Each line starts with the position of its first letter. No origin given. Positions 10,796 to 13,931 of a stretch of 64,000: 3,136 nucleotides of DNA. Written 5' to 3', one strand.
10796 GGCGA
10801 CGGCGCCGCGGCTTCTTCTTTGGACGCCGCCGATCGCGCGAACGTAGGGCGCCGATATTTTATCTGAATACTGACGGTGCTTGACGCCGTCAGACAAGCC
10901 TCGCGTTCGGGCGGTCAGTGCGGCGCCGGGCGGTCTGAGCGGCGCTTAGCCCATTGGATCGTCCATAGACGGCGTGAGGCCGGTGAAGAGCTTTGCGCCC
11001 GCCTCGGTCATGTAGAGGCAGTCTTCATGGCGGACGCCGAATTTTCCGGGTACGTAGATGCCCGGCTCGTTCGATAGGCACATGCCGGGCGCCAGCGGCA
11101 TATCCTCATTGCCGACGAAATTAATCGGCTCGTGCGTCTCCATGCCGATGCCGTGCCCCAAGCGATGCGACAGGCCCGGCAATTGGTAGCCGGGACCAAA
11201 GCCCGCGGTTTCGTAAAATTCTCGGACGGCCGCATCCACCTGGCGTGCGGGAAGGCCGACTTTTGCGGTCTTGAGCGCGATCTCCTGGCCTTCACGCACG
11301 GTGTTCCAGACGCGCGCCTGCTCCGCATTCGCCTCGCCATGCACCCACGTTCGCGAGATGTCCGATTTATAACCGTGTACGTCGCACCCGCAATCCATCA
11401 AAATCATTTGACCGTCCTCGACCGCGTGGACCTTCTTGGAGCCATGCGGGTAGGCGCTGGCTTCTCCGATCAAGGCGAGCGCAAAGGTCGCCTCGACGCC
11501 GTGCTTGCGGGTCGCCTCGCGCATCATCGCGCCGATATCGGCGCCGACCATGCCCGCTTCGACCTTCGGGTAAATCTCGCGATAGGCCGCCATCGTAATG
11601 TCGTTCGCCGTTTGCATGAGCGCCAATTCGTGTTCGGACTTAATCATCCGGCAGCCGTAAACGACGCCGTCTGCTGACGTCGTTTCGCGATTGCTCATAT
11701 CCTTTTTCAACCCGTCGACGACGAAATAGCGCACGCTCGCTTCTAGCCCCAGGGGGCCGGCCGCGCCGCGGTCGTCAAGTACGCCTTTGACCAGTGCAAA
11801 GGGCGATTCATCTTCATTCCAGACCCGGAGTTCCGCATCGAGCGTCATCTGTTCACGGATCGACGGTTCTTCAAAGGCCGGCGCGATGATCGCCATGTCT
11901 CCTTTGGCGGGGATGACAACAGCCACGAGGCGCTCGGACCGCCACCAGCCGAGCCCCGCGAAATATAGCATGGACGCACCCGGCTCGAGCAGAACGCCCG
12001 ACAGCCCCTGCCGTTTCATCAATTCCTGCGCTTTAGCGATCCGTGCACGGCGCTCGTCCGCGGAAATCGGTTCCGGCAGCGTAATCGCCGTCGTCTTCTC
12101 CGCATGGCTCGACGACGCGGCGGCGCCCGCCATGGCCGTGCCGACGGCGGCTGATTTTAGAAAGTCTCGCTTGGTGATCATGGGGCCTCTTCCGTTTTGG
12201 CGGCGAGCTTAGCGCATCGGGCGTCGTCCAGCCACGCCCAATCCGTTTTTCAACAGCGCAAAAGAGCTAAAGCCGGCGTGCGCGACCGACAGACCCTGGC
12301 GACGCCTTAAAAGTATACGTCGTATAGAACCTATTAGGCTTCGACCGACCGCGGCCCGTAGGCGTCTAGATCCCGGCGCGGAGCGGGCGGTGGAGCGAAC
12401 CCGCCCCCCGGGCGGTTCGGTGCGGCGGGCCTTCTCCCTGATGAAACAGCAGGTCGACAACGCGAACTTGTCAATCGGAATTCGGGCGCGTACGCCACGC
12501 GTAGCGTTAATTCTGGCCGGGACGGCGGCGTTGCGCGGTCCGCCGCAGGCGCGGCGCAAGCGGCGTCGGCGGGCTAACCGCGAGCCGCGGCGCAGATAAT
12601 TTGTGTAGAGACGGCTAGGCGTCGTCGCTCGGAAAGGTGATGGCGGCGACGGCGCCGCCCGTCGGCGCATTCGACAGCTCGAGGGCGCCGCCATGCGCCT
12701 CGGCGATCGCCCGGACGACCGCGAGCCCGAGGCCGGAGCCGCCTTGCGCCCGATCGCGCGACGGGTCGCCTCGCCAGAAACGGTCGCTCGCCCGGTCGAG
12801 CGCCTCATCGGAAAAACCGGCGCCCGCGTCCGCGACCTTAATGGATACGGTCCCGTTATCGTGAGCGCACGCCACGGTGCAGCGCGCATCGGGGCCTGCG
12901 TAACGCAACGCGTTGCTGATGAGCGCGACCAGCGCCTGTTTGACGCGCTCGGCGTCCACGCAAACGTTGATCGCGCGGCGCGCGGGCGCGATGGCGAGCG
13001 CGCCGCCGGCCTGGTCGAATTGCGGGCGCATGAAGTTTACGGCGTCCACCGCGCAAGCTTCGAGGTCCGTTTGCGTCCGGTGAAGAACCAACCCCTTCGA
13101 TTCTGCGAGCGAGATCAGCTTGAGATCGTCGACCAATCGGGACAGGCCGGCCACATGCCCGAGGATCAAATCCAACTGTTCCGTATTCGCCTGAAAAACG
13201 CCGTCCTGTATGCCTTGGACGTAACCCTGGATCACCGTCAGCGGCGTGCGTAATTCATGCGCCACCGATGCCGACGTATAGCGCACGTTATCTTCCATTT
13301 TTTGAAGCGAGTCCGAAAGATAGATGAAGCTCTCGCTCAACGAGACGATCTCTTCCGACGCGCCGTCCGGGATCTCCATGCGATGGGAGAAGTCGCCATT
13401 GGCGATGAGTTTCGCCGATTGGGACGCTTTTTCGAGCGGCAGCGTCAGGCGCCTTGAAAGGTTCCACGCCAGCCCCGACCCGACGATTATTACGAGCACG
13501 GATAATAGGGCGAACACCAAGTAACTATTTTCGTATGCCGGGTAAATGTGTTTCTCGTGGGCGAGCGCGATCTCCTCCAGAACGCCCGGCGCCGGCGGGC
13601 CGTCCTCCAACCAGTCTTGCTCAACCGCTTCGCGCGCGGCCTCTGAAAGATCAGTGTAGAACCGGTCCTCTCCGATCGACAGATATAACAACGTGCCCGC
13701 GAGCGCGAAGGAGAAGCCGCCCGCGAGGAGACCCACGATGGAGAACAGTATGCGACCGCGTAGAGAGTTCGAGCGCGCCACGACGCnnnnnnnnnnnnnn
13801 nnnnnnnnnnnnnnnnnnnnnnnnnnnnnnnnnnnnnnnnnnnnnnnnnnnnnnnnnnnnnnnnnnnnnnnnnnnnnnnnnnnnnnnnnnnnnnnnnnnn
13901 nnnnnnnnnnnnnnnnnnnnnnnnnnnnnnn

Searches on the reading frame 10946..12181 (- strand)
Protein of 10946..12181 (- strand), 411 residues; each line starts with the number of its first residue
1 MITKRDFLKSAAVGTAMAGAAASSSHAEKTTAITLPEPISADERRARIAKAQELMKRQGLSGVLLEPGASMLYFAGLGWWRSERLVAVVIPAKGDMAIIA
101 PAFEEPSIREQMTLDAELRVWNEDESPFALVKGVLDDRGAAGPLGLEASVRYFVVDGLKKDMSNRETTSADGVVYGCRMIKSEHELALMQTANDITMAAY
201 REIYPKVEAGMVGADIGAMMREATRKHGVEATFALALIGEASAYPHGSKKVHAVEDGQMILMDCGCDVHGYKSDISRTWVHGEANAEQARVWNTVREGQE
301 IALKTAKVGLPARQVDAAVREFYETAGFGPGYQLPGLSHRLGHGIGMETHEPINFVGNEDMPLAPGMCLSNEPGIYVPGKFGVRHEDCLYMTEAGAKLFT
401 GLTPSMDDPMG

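Call 22: search_protein_families(library=pfam, proteins=[window:10946-12181:-])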
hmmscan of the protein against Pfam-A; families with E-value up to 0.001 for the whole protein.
window:10946-12181:- (411 aa): 3 families
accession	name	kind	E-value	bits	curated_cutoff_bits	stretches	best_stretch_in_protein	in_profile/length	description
PF00557.29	Peptidase_M24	-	7.7e-50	170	23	1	188-393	2-208/208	Metallopeptidase family M24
PF01321.24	Creatinase_N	-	2.1e-18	67.5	22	1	47-180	1-128/128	Creatinase/Prolidase N-terminal domain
PF10518.14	TAT_signal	-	0.00026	21.2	22.7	1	1-21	1-21/21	TAT (twin-arginine translocation) pathway signal sequence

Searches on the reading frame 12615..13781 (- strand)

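Call 22: search_protein_families(library=pfam, proteins=[window:12615-13781:-])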
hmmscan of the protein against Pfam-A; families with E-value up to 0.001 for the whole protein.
window:12615-13781:- (388 aa): 4 families
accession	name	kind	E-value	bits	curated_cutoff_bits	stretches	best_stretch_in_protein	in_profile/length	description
PF02518.31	HATPase_c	-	3.6e-22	79.3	26.4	1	276-385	2-109/111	Histidine kinase-, DNA gyrase B-, and HSP90-like ATPase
PF00512.31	HisKA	-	1.5e-11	44.6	26.9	1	170-227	6-64/66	His Kinase A (phospho-acceptor) domain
PF13581.12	HATPase_c_2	-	1.3e-07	32.1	27.4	1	275-363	27-112/127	Histidine kinase-like ATPase domain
PF00672.30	HAMP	-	1.1e-05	26.1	25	1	108-160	2-52/53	HAMP domain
